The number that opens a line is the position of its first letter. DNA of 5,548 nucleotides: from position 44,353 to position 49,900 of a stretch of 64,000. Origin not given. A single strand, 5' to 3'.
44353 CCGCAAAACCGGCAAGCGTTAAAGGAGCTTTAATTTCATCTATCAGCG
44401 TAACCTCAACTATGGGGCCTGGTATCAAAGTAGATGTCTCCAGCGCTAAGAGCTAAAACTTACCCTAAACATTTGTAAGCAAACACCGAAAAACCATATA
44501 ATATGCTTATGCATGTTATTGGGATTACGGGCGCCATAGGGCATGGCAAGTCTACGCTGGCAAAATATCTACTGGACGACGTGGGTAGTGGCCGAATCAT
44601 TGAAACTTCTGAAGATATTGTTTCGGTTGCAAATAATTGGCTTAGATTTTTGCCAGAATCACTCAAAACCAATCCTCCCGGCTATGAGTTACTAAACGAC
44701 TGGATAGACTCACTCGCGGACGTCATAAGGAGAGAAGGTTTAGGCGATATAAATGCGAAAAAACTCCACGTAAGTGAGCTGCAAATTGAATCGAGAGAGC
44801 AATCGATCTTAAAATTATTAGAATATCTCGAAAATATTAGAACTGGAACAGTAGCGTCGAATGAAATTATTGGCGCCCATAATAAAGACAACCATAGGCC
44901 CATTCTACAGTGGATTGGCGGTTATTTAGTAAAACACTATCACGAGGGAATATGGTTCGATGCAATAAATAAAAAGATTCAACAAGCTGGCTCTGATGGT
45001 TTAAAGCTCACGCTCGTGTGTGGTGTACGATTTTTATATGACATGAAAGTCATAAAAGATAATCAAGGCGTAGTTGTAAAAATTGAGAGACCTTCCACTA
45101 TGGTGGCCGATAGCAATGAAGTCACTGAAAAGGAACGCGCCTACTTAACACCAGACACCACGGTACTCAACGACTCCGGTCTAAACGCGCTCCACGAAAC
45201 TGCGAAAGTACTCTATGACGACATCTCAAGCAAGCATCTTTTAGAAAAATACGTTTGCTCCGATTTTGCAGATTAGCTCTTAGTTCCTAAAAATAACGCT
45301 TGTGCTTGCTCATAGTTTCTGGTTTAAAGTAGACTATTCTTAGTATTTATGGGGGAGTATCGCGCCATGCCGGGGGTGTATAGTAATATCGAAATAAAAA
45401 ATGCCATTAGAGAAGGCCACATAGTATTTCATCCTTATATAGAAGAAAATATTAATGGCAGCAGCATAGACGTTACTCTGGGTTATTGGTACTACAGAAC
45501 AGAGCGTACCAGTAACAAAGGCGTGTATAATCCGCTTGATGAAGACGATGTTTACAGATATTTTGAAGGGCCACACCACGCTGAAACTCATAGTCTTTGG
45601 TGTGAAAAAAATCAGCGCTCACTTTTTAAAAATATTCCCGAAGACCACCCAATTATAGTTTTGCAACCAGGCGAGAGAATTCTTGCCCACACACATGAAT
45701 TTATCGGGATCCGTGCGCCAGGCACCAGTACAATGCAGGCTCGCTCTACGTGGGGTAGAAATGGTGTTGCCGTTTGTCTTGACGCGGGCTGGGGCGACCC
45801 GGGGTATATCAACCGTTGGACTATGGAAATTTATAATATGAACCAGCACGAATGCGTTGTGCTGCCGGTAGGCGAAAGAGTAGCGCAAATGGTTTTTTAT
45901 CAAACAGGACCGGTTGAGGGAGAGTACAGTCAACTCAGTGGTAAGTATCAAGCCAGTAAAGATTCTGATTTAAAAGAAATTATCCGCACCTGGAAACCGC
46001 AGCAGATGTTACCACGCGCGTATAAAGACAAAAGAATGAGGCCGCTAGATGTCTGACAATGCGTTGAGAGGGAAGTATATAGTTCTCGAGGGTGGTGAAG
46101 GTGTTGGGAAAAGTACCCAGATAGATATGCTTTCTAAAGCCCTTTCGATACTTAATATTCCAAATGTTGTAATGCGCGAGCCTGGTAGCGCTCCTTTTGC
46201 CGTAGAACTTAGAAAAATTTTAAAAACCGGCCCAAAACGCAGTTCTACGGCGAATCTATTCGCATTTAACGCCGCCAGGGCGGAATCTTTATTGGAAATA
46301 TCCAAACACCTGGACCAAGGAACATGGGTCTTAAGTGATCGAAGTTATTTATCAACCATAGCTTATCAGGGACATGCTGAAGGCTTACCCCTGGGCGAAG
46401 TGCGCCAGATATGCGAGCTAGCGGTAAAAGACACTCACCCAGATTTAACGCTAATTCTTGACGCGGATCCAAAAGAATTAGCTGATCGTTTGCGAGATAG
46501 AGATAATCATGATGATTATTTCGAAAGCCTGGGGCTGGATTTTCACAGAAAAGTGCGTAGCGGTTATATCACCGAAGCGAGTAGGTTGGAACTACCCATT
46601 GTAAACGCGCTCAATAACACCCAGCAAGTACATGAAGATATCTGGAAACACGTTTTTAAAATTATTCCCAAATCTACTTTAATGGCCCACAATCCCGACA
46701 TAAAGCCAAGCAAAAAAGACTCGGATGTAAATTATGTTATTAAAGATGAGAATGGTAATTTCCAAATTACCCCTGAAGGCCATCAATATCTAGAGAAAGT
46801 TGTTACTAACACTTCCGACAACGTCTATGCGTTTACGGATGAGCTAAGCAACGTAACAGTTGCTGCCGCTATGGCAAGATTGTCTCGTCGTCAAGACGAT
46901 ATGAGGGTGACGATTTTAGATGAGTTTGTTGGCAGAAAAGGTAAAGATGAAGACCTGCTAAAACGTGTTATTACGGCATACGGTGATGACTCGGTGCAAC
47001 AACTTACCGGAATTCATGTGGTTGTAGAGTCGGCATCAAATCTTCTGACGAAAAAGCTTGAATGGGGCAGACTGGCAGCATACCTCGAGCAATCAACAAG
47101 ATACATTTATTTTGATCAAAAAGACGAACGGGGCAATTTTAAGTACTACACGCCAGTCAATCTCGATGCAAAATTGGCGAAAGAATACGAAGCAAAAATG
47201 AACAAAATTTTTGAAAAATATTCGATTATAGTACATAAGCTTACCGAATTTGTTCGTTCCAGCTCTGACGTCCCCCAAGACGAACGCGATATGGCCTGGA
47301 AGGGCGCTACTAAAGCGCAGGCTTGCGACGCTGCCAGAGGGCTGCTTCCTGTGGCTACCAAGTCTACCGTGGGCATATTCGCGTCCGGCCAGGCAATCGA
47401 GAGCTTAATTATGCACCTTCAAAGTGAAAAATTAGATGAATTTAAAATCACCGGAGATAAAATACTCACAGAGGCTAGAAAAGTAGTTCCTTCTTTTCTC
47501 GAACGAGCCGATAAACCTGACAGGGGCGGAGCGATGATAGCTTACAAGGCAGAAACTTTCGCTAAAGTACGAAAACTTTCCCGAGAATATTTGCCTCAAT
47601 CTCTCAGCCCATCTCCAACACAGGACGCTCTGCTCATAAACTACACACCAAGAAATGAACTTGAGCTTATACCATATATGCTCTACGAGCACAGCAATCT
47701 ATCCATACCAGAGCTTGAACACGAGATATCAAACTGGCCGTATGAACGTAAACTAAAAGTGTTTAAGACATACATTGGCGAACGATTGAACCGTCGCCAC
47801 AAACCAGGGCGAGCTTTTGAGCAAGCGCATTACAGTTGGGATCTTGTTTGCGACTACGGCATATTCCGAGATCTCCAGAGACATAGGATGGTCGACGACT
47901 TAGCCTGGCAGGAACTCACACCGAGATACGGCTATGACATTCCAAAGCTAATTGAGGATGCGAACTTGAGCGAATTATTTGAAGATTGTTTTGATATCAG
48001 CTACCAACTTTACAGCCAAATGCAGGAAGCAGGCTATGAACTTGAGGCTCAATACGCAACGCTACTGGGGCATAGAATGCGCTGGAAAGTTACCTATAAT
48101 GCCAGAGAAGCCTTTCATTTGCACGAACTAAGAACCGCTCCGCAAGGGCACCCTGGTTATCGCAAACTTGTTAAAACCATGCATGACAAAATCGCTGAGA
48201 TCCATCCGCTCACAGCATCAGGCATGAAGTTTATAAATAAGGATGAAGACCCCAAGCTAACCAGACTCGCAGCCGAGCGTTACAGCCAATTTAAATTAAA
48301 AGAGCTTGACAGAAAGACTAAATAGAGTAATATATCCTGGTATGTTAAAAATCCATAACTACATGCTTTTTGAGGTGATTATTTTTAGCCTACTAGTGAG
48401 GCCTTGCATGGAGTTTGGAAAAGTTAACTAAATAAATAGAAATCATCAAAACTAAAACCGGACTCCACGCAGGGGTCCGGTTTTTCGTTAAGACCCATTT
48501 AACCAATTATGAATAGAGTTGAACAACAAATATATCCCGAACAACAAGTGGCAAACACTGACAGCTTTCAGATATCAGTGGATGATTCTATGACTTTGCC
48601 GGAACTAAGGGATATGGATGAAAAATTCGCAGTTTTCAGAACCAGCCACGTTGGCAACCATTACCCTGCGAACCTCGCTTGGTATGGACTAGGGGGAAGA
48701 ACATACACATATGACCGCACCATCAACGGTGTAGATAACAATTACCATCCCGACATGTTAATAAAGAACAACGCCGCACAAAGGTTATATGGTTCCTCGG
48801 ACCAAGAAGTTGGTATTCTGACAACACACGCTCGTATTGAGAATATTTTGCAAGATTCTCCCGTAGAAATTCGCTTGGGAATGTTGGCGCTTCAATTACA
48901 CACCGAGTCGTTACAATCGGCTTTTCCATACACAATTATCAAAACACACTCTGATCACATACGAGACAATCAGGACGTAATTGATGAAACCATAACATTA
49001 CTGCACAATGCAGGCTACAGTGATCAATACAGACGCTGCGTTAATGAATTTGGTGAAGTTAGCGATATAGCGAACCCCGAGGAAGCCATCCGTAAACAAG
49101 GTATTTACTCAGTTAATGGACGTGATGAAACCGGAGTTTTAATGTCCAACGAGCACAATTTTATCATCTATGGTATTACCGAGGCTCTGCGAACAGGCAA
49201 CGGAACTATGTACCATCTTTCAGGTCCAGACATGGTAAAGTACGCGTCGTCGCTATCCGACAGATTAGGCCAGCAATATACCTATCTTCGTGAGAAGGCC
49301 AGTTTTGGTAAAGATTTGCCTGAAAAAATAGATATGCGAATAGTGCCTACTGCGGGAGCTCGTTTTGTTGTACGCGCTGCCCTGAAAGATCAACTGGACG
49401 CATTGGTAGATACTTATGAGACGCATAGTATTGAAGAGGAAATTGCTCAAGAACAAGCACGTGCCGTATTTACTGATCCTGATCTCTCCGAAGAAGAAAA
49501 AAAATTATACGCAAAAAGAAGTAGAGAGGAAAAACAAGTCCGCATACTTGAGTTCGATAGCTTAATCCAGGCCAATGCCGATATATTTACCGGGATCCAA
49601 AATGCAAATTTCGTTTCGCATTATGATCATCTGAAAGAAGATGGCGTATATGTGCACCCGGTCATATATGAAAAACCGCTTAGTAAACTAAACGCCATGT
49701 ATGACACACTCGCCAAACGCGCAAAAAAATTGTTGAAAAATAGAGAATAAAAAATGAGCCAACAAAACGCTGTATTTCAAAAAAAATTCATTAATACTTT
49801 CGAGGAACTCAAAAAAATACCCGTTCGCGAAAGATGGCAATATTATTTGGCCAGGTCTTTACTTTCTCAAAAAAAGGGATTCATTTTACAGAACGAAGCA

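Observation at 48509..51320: Tight operon: uncharacterised 413-aa protein + VanX-like D-Ala-D-Ala dipeptidase + Asp/Glu racemase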

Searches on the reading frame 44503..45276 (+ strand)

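Call 3: search_protein_families(library=pfam, proteins=[window:44503-45276:+], max_evalue=0.1)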
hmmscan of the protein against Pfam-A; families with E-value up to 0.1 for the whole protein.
window:44503-45276:+ (257 aa): 7 families
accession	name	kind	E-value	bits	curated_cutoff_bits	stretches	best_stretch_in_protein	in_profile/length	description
PF21448.3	DNMK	-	8.3e-06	26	27.1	1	127-232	126-231/232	Deoxynucleotide monophosphate kinase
PF01121.26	CoaE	-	0.0035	17.5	27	1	5-28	2-24/180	Dephospho-CoA kinase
PF13238.12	AAA_18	-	0.019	15.8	29.4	1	6-26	1-21/128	AAA domain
PF00005.33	ABC_tran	-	0.029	15.4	25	1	5-40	13-50/137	ABC transporter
PF20720.3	nSTAND3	-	0.036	14.2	27.2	0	4-29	18-43/155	Novel STAND NTPase 3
PF01712.25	dNK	-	0.08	13.1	27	0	6-43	1-38/203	Deoxynucleoside kinase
PF09681.16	Phage_rep_org_N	-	0.088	13.3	23.3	0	32-76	16-60/121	N-terminal phage replisome organiser (Phage_rep_org_N)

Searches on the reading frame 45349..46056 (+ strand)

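Call 3: search_protein_families(library=pfam, proteins=[window:45349-46056:+], max_evalue=0.1)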
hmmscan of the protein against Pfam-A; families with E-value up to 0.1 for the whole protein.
window:45349-46056:+ (235 aa): 2 families
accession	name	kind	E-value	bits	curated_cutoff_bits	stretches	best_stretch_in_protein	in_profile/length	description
PF22769.1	DCD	-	2e-34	119.3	27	1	11-185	2-152/153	dCTP deaminase-like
PF00692.24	dUTPase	-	0.0088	16.3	22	1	104-186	25-104/129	dUTPase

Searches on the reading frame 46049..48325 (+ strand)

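Call 3: search_protein_families(library=pfam, proteins=[window:46049-48325:+], max_evalue=0.1)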
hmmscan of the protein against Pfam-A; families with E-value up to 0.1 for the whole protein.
window:46049-48325:+ (758 aa): 8 families
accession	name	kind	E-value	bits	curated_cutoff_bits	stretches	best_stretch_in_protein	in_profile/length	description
PF02511.20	Thy1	-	2.9e-35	122.2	24.8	2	574-720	40-190/191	Thymidylate synthase complementing protein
PF02223.23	Thymidylate_kin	-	2e-34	119.4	27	1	13-198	1-185/185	Thymidylate kinase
PF13521.12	AAA_28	-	1.5e-09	38.7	27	1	11-154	2-133/164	AAA domain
PF01712.25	dNK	-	0.0014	18.8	27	1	11-206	1-202/203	Deoxynucleoside kinase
PF13238.12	AAA_18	-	0.0019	19.1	29.4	1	11-155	1-115/128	AAA domain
PF13207.12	AAA_17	-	0.0033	18.2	27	0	15-34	2-21/136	AAA domain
PF13671.12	AAA_33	-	0.045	14.5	27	0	11-156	2-123/143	AAA domain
PF01043.26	SecA_PP_bind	-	0.066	14.2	23.5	0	224-297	17-95/110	SecA preprotein cross-linking domain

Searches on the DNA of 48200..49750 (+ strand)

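Call 76: search_rna_families(source=window, start=48200, end=48600, threshold=evalue, max_evalue=10, show_alignments=3)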
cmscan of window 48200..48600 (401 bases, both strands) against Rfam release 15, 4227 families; matches with E-value up to 10: 10.
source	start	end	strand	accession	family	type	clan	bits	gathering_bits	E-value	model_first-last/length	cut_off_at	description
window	48201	48354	+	RF02197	TP73-AS1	Gene; lncRNA;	-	18.3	75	0.17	24-161/161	no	TP73 antisense RNA 1 conserved region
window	48304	48485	+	RF04184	BTnc060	Gene; sRNA;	-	17.8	228.9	1.9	1-213/213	no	Bacteroides sRNA BTnc060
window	48387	48485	+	RF01816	RsaA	Gene; sRNA;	-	17.7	50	1.5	1-134/134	no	RNA Staph. aureus A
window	48402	48474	+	RF02625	WsnRNA46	Gene; sRNA;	-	16.8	65.3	1.7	34-119/151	no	Wolbachia sRNA 46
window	48402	48474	-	RF04150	MIR2655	Gene; miRNA;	-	16.5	122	2.9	31-236/267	no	MIR2655 microRNA precursor family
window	48438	48484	+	RF01388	isrD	Gene; sRNA;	-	15.7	37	1.5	1-51/51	no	isrD Hfq binding RNA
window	48289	48490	+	RF01402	STnc150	Gene; sRNA;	-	14.8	60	0.59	1-267/267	no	STnc150 Hfq binding RNA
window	48405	48457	+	RF02842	RefA1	Gene; sRNA;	-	14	94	1.3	1-222/222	no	Enterococcus sRNA A1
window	48221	48278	+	RF01122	sR39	Gene; snRNA; snoRNA; CD-box;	-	11.7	50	1.8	1-56/56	no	Small nucleolar RNA sR39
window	48430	48513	-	RF01734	Fluoride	Cis-reg; riboswitch;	-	10.3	34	4.3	1-64/64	no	Fluoride riboswitch aptamer (crcB RNA motif)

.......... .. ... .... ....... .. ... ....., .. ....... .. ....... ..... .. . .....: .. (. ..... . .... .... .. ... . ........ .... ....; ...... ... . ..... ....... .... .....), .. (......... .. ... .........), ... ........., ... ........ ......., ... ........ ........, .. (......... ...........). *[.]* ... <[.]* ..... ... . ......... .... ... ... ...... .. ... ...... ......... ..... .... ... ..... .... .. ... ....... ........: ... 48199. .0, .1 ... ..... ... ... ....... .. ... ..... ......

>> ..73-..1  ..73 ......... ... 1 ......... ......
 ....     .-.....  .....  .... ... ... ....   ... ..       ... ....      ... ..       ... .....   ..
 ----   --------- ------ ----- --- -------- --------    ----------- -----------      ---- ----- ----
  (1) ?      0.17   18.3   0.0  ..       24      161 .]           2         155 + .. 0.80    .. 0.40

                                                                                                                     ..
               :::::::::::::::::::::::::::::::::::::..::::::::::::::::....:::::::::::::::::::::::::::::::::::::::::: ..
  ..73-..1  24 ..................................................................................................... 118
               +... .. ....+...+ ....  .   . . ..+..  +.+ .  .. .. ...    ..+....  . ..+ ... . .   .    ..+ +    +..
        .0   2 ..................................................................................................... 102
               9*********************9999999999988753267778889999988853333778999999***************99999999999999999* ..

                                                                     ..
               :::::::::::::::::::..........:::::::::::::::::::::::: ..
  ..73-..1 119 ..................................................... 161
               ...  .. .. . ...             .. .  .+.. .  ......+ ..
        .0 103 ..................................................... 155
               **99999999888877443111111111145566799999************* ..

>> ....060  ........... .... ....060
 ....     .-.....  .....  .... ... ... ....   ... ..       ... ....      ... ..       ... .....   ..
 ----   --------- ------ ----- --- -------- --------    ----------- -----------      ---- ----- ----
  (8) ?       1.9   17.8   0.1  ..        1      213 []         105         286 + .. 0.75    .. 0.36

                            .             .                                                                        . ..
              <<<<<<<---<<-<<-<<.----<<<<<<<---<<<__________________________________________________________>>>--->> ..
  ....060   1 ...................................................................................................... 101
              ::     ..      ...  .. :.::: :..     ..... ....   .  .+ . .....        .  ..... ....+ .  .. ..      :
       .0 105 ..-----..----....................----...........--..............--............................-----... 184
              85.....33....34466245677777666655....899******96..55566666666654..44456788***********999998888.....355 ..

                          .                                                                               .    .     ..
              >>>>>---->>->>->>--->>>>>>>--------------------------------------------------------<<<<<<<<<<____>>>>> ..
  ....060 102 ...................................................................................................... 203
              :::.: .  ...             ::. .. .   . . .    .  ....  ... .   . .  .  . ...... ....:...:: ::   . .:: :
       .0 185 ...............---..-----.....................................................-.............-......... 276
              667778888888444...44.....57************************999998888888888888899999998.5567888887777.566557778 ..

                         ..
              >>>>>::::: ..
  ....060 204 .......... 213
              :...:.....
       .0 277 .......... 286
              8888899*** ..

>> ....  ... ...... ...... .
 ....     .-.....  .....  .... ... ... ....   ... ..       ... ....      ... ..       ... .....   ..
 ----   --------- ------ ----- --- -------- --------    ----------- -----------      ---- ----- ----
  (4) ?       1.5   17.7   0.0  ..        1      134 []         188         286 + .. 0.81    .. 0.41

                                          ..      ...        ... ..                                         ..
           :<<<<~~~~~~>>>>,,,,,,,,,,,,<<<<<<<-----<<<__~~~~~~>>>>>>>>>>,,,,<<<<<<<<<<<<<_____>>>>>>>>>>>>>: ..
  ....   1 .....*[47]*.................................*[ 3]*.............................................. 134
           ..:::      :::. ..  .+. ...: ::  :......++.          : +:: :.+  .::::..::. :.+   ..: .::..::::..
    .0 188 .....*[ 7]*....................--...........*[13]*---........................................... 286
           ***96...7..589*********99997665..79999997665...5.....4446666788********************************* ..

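Call 80: search_rna_families(sources=[L001, L003, L005, L006, L008, L010, L011, L012, L013, L014, L015, L016, L017], threshold=gathering)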
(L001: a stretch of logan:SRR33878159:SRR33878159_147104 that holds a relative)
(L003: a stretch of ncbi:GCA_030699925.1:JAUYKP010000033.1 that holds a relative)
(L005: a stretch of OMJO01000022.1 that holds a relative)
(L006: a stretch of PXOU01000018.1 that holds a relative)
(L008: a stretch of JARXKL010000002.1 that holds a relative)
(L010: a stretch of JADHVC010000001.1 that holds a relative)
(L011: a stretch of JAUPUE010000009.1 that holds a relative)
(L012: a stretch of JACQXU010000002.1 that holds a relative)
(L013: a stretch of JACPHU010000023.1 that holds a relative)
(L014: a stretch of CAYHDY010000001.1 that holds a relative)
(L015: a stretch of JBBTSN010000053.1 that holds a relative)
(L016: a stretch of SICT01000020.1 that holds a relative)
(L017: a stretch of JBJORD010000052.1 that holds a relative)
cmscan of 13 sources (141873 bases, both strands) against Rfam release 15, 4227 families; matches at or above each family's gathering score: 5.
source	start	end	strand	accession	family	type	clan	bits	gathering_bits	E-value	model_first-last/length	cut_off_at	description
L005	5638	5768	-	RF00557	L10_leader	Cis-reg; leader;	-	62.4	44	3.4e-07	1-138/138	no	Ribosomal protein L10 leader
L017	2877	2948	+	RF00005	tRNA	Gene; tRNA;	CL00001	60.5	29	2.9e-10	1-71/71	no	tRNA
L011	8997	9083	-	RF00005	tRNA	Gene; tRNA;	CL00001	56.4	29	3.8e-09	1-71/71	no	tRNA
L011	9768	9842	+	RF00005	tRNA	Gene; tRNA;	CL00001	55.7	29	6e-09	1-71/71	no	tRNA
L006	5500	5667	-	RF00557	L10_leader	Cis-reg; leader;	-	49.1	44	0.00018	1-138/138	no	Ribosomal protein L10 leader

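Call 81: search_rna_families(sources=[L018, L021, L024, L025, L026, L027, L030, L031, L033, L037, L039, L041, L042, L046, L048, L049], threshold=gathering)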
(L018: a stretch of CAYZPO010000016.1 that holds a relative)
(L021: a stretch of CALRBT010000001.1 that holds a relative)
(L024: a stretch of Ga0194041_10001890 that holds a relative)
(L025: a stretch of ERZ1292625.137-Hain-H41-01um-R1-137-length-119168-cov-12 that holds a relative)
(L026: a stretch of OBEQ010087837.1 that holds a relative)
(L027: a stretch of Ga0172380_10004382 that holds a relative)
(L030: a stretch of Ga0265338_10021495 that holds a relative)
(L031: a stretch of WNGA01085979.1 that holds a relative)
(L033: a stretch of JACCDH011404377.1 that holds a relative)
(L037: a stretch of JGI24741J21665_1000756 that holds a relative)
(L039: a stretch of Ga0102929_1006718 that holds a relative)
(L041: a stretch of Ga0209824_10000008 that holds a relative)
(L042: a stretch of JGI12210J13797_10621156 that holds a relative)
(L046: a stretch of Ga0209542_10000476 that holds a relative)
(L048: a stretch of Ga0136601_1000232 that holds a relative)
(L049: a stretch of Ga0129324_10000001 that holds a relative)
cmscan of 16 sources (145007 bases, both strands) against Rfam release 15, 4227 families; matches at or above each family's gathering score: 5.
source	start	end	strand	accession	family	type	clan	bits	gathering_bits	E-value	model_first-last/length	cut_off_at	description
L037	201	273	-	RF00005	tRNA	Gene; tRNA;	CL00001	75.8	29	1.8e-14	1-71/71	no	tRNA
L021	2346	2417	-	RF00005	tRNA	Gene; tRNA;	CL00001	74.5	29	4e-14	1-71/71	no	tRNA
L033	7454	7524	+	RF00005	tRNA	Gene; tRNA;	CL00001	65.5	29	1.3e-11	1-71/71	no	tRNA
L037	1453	1524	+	RF00005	tRNA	Gene; tRNA;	CL00001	60.5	29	3e-10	1-71/71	no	tRNA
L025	10481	10554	-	RF00005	tRNA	Gene; tRNA;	CL00001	59.4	29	5.8e-10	1-71/71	no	tRNA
